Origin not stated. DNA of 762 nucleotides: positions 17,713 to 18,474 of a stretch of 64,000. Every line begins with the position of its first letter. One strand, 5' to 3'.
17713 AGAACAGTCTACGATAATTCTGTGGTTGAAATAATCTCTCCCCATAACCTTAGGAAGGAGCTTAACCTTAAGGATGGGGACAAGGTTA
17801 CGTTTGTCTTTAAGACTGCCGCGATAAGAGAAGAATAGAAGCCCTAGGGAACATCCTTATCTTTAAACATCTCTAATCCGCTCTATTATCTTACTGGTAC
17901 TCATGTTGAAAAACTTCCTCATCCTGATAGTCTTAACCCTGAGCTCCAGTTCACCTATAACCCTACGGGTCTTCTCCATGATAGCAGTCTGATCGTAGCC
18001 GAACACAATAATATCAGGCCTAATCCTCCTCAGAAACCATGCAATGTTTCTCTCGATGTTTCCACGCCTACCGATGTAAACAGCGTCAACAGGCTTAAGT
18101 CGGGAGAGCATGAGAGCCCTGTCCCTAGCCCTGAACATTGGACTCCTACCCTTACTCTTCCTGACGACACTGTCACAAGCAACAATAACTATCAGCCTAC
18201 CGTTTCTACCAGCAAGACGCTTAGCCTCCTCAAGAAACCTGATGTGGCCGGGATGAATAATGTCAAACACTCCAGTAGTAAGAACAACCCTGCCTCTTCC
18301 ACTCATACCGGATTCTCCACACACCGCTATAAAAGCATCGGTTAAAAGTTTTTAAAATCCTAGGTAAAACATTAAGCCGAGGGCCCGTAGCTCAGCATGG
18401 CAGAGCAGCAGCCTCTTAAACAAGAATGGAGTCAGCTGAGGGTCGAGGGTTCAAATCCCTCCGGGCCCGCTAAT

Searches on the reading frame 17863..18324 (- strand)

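Call 5: search_protein_families(library=pfam, proteins=[window:17863-18324:-])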
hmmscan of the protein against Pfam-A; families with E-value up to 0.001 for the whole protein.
window:17863-18324:- (153 aa): 2 families
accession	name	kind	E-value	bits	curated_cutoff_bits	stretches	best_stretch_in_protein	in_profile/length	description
PF01467.32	CTP_transf_like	-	6.1e-21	75.5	21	1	15-149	1-133/133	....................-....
PF06574.18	FAD_syn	-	0.00012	22.4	27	1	12-84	7-82/158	FAD synthetase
